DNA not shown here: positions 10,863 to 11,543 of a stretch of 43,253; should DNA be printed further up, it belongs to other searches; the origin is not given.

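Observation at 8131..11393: Minus-strand island with a full-length GroEL and a divergent GroES/gp31-like gene in a 43-kb phage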

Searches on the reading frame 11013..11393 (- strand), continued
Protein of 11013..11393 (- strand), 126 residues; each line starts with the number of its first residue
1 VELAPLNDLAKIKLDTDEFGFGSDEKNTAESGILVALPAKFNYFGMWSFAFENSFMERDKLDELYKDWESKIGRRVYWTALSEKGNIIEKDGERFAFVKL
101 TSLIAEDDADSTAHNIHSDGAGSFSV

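Call 53: fold_search(model_id=the predicted structure, library=viral)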
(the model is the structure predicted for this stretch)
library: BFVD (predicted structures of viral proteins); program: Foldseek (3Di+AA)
matches with E <= 10: 242; with E <= 0.001: 5
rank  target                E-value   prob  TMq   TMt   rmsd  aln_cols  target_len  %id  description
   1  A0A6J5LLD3            6.5e-10  1.00  0.73  0.74   4.4       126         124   31  Uncharacterized protein [uncultured Caudovirales phage]
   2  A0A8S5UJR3            1.5e-04  1.00  0.51  0.63   5.2       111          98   20  10 kDa chaperonin [Podoviridae sp. ct9A73]
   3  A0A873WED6            3.4e-04  1.00  0.48  0.65   5.8       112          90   17  (no name in the UniProt tables at hand)
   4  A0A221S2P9            8.5e-04  1.00  0.49  0.57   5.1       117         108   20  Co-chaperonin GroES [uncultured virus]
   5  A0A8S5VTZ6            9.6e-04  1.00  0.47  0.67   6.3       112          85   13  Co-chaperonin [Ackermannviridae sp.]
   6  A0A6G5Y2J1            1.0e-03  1.00  0.51  0.63   3.6       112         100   16  (no name in the UniProt tables at hand)
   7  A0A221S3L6            1.0e-03  1.00  0.48  0.53   7.3       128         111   15  Co-chaperonin GroES [uncultured virus]
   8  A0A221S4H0            1.1e-03  1.00  0.48  0.56   4.8       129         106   15  Co-chaperonin GroES (Fragment) [uncultured virus]
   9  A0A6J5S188            1.3e-03  1.00  0.50  0.46   8.4       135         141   17  GroS Co-chaperonin GroES (HSP10) [uncultured Caudovirales phage]
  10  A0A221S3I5            1.5e-03  1.00  0.42  0.59   6.7       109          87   16  Co-chaperonin GroES [uncultured virus]
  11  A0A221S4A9            1.8e-03  1.00  0.47  0.53   7.4       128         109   12  Co-chaperonin GroES [uncultured virus]
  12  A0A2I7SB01            2.1e-03  1.00  0.46  0.58   6.0       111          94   14  (no name in the UniProt tables at hand)
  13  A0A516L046            2.2e-03  1.00  0.43  0.20   5.8       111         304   17  (no name in the UniProt tables at hand)
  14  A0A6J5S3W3            2.4e-03  1.00  0.48  0.49   8.3       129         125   13  GroS Co-chaperonin GroES (HSP10) [uncultured Caudovirales phage]
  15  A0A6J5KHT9            2.5e-03  1.00  0.46  0.60   5.0       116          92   17  GroES chaperonin family [uncultured Caudovirales phage]
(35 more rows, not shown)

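Call 54: find_encoding_contigs(protein=P0266, flank=5000, max_places=2)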
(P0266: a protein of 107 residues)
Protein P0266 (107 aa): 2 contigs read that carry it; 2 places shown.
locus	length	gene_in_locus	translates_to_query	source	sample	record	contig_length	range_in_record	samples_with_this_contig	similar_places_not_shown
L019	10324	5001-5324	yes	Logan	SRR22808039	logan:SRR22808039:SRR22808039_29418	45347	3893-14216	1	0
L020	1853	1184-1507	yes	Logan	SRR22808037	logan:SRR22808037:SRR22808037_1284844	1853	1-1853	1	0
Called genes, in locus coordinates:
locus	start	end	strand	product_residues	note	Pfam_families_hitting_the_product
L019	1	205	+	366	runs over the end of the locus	PF13522:GATase_6 (faint)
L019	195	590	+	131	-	-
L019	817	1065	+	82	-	-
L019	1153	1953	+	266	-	-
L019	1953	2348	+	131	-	-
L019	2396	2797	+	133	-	-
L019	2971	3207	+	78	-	-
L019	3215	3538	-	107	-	-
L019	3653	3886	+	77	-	-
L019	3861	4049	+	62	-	-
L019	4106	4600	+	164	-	-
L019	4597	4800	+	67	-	-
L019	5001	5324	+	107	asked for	-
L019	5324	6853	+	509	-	PF00118:Cpn60_TCP1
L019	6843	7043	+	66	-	-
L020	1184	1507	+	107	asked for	-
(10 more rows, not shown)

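Call 55: find_encoding_contigs(protein=P0270, flank=5000, max_places=2)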
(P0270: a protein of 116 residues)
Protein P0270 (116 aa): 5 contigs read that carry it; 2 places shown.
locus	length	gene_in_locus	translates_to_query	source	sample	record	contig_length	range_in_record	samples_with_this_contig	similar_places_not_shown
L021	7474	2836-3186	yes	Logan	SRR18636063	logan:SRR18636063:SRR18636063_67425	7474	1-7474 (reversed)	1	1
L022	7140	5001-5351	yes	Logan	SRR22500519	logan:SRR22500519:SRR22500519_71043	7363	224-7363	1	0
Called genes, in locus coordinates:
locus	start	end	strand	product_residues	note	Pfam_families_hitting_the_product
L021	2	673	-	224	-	?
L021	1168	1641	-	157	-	PF13091:PLDc_2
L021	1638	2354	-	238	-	PF05257:CHAP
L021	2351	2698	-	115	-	-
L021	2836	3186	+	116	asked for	-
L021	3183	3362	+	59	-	-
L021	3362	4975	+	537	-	PF00118:Cpn60_TCP1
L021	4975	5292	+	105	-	-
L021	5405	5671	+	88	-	-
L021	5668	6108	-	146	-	-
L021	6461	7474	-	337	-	?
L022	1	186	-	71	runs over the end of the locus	-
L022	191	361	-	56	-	-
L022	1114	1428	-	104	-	-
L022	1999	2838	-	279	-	PF00589:Phage_integrase, PF22823:MrpR_C_cat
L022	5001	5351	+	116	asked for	-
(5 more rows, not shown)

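Call 56: find_encoding_contigs(protein=P0289, flank=5000, max_places=2)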
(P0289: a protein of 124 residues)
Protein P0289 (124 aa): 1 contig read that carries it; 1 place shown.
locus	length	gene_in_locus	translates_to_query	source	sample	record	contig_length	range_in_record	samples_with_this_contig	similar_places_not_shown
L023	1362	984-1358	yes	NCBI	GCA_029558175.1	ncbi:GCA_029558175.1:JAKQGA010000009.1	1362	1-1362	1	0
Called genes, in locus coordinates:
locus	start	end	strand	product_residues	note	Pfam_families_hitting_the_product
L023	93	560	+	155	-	PF16677:GP3_package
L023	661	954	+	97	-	-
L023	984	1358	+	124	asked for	-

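Call 57: find_encoding_contigs(protein=P0258, flank=5000, max_places=2)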
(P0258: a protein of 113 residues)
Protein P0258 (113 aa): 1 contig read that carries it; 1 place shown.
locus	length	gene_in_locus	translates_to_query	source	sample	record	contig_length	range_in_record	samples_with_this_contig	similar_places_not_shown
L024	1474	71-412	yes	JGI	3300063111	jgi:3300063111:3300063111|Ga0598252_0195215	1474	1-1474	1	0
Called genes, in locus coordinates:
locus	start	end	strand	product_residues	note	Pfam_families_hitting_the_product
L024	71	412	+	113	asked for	-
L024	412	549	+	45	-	-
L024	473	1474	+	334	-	?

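Call 58: find_encoding_contigs(protein=P0248, flank=5000, max_places=2)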
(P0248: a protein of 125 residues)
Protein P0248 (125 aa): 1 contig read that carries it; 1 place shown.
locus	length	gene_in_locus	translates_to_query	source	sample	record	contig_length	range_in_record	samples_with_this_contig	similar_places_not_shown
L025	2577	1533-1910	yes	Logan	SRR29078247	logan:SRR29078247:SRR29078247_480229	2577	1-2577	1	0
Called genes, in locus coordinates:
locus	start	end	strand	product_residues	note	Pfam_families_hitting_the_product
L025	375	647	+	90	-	-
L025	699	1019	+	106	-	PF01844:HNH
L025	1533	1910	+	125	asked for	-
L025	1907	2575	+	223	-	?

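Call 69: find_encoding_contigs(protein=P0016, flank=10000, max_places=2)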
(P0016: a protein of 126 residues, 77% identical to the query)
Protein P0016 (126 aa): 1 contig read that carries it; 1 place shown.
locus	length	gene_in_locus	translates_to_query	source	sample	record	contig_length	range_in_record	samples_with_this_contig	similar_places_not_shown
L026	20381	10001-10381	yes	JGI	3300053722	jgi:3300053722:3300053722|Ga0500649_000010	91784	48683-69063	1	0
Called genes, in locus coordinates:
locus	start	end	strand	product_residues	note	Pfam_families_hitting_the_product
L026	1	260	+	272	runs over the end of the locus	PF06224:AlkZ-like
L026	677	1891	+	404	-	PF08323:Glyco_transf_5, PF13439:Glyco_transf_4, PF13579:Glyco_trans_4_4, PF20706:GT4-conflict, PF00534:Glycos_transf_1, PF13692:Glyco_trans_1_4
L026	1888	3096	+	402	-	PF03065:Glyco_hydro_57, PF01522:Polysacc_deac_1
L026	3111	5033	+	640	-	PF00723:Glyco_hydro_15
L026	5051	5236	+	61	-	-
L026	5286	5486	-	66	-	PF00471:Ribosomal_L33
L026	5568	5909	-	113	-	-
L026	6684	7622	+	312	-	PF02899:Phage_int_SAM_1 (weak), PF00589:Phage_integrase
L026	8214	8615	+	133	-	-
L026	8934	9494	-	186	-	PF13529:Peptidase_C39_2 (faint)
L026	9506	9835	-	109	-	-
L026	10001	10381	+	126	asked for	-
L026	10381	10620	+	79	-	-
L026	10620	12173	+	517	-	PF00118:Cpn60_TCP1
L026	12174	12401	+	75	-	-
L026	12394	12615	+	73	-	-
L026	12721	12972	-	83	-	-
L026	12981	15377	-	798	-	-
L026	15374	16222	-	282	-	-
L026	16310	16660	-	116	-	-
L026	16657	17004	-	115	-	-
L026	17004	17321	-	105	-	-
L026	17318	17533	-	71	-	-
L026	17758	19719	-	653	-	-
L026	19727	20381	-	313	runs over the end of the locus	PF24175:SU10_adaptor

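Call 70: find_related_loci(query=L026:677-1891:+, collection=genome_contigs, flank=3000)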
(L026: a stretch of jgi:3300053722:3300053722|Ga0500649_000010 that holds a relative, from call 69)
Query L026:677-1891:+ (404 aa) in genome_contigs; peptide patterns used: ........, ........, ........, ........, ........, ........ (x = any residue, [..] = any of these).
144 stretches matched a pattern; 29 encode a relative of the query (tblastn E <= 1e-3); 29 distinct loci.
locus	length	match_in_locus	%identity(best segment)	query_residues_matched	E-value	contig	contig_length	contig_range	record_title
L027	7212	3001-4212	94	1-404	0e+0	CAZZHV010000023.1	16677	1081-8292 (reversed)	MAG TPA_asm: uncultured Candidatus Saccharibacteria bacterium isolate SRP200132_co1_55 genome assembly, contig: NODE_600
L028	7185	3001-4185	67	1-398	0e+0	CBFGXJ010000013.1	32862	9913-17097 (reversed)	MAG TPA_asm: uncultured bacterium isolate SRR32277390_binner123_Refined_3 genome assembly, contig: ERZ27245939.170, whol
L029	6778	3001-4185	66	1-398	0e+0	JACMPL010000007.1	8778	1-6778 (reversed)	MAG: Candidatus Saccharibacteria bacterium isolate LF-bin-340 FL-bin-340-contig-k141_292190, whole genome shotgun sequen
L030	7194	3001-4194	66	1-400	0e+0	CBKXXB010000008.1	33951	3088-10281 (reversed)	MAG TPA_asm: uncultured bacterium isolate SRR29175778_binner123_Refined_11 genome assembly, contig: ERZ27337285.65, whol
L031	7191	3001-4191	64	1-398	4e-175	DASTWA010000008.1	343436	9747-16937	MAG TPA_asm: Candidatus Saccharimonadales bacterium isolate SMAG_U2374 k141_62929, whole genome shotgun sequence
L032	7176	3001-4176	43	1-397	4e-95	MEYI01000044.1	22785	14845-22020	MAG: Candidatus Azambacteria bacterium RBG_16_47_10 RBG_16_scaffold_7517, whole genome shotgun sequence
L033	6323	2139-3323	41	1-400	2e-94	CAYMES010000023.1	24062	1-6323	MAG TPA_asm: Candidatus Woesearchaeota archaeon isolate SRP141376_co2_243 genome assembly, contig: NODE_4416_length_2406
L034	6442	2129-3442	37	1-400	1e-78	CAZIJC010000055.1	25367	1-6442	MAG TPA_asm: uncultured Anaerolineales bacterium isolate SRP068000_co4_80 genome assembly, contig: NODE_1672_length_2536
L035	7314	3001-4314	37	1-400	3e-78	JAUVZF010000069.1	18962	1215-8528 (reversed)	MAG: Planctomycetota bacterium isolate CSMAG_1261 CSMAG_1261_k141_271259_length_18962_cov_13.9848, whole genome shotgun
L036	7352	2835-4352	42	1-395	3e-74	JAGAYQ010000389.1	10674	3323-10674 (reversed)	MAG: Pyramidobacter sp. isolate RGIG8893 Water_deer_Omasum.Co__c539144, whole genome shotgun sequence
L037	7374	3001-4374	44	1-397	2e-73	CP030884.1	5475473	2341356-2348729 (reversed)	MAG: Planctomycetaceae bacterium isolate ECT2AJA-110-A chromosome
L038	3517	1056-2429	44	1-397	7e-74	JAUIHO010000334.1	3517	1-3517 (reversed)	MAG: Phycisphaerae bacterium isolate Co_bin.211 NODE_157475_length_3517_cov_1.117994, whole genome shotgun sequence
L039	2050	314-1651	43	1-395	2e-73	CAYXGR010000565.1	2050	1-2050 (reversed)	MAG TPA_asm: uncultured Planctomycetaceae bacterium isolate binchicken_co275_156 genome assembly, contig: NODE_144184_le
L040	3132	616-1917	42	1-396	4e-71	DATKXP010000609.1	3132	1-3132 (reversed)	MAG TPA_asm: Phycisphaerae bacterium isolate SMAG_U14195 k141_5068507, whole genome shotgun sequence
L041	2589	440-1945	40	3-395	2e-71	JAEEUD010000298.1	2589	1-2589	MAG: Pyramidobacter sp. isolate Tb.RUG.420 NODE_206398_length_2589_cov_0.739236, whole genome shotgun sequence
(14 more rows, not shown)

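Call 79: predict_structure(alignment_id=A3)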
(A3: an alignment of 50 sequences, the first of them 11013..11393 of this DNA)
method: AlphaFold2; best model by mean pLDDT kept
length: 126 residues; sequences in the alignment: 50
mean_pLDDT: 86.7   pTM: 0.81
mean pLDDT of the five models: 86.7, 85.5, 85.3, 84.5, 82.9
residues with pLDDT >= 90: 84; 70-90: 20; 50-70: 22; < 50: 0
segments of 3 or more residues with pLDDT < 50: none
pLDDT, mean of each block of 10 residues (from residue 1): 94 85 61 97 93 93 98 94 82 94 96 73 57
secondary structure, 60 per line:
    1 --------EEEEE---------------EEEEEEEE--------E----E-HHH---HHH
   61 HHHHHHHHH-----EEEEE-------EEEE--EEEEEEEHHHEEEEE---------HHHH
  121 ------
elements in order: E9-13 E29-36 H58-69 E75-79 E87-90 E93-99 E103-107 H117-120

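Call 83: fold_search(model_id=the predicted structure, library=pdb)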
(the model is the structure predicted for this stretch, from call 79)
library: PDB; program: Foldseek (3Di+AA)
matches with E <= 10: 190; with E <= 0.001: 0
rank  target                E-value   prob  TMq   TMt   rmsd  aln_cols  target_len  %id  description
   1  1p3h_B                1.2e-03  1.00  0.52  0.64   4.8       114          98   17  Crystal Structure of the Mycobacterium tuberculosis chaperonin 10 tetradecamer (released 2003-07-15)
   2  1p3h_A                1.2e-03  1.00  0.50  0.62   5.2       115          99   18  Crystal Structure of the Mycobacterium tuberculosis chaperonin 10 tetradecamer (released 2003-07-15)
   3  1wnr_C                9.7e-03  1.00  0.51  0.72   4.6       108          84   19  Crystal structure of the Cpn10 from Thermus thermophilus HB8 (released 2004-12-07)
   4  5opx_P                1.1e-02  1.00  0.51  0.65   6.2       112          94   15  Crystal structure of the GroEL mutant A109C in complex with GroES and ADP BeF2 (released 2018-01-10)
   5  5opx_O                1.1e-02  1.00  0.50  0.65   5.9       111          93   14  Crystal structure of the GroEL mutant A109C in complex with GroES and ADP BeF2 (released 2018-01-10)
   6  8wuw_a                1.4e-02  1.00  0.48  0.62   6.3       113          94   18  Cryo-EM structure of H. thermophilus GroEL-GroES2 asymmetric football complex (released 2024-03-27)
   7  5opx_U                1.5e-02  1.00  0.49  0.64   6.0       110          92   14  Crystal structure of the GroEL mutant A109C in complex with GroES and ADP BeF2 (released 2018-01-10)
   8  5opx_V                1.7e-02  1.00  0.51  0.65   6.1       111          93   14  Crystal structure of the GroEL mutant A109C in complex with GroES and ADP BeF2 (released 2018-01-10)
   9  4pko_O                1.9e-02  1.00  0.47  0.60   6.3       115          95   16  Crystal structure of the Football-shaped GroEL-GroES2-(ADPBeFx)14 complex (released 2014-08-20)
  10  5opx_Q                2.0e-02  1.00  0.49  0.65   6.2       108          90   14  Crystal structure of the GroEL mutant A109C in complex with GroES and ADP BeF2 (released 2018-01-10)
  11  5opx_R                2.2e-02  1.00  0.49  0.63   6.1       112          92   15  Crystal structure of the GroEL mutant A109C in complex with GroES and ADP BeF2 (released 2018-01-10)
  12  5opx_1                2.6e-02  1.00  0.47  0.61   6.5       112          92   13  Crystal structure of the GroEL mutant A109C in complex with GroES and ADP BeF2 (released 2018-01-10)
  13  4v4o_P                2.8e-02  0.99  0.43  0.55   6.8       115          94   16  Crystal Structure of the Chaperonin Complex Cpn60/Cpn10/(ADP)7 from Thermus Thermophilus (released 2014-07-09)
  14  4pko_Z                3.1e-02  0.99  0.47  0.59   6.1       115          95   16  Crystal structure of the Football-shaped GroEL-GroES2-(ADPBeFx)14 complex (released 2014-08-20)
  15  4pkn_X                3.6e-02  0.99  0.48  0.61   6.3       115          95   15  Crystal structure of the football-shaped GroEL-GroES2-(ADPBeFx)14 complex containing substrate Rubisco (released 2014-08-20)
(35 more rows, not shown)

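Call 91: find_related_loci(query=A1, collection=metagenome_contigs, flank=2500)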
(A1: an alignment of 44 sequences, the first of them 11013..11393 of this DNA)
Query A1 (126 aa) in metagenome_contigs; peptide patterns used: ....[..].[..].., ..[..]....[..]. (x = any residue, [..] = any of these).
263 stretches matched a pattern; 14 encode a relative of the query (tblastn E <= 1e-3); 13 distinct loci.
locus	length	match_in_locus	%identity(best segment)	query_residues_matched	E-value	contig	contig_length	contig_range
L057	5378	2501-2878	83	1-126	1e-69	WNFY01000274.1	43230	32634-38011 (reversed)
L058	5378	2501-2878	72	1-126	8e-60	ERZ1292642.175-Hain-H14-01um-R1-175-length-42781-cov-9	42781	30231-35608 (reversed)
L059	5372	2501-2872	71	3-126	2e-57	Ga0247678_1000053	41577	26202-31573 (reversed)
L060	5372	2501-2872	74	3-126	3e-56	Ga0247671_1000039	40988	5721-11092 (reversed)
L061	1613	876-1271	66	3-126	1e-57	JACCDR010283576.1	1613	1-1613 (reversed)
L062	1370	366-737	65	3-126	5e-57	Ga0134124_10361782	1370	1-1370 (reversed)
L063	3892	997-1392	65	3-126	1e-54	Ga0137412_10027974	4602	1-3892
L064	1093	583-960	60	2-126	5e-53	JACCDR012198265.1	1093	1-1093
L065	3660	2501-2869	60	1-126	1e-45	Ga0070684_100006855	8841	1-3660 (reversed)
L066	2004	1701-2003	65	3-106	1e-39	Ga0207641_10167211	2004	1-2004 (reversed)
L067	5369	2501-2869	73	3-126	5e-57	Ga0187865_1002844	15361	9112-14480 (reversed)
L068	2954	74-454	38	1-126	1e-23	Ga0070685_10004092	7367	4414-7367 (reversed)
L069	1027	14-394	38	1-126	7e-24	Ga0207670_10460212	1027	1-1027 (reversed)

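Call 102: search_protein_families(library=padloc, proteins=[window:11013-11393:-], max_evalue=0.01)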
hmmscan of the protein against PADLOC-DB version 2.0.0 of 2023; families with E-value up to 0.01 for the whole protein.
window:11013-11393:- (126 aa): 0 families

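Call 103: search_protein_families(library=ncbifam, proteins=[window:11013-11393:-], max_evalue=0.01)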
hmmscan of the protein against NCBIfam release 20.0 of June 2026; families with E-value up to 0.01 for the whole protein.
window:11013-11393:- (126 aa): 0 families
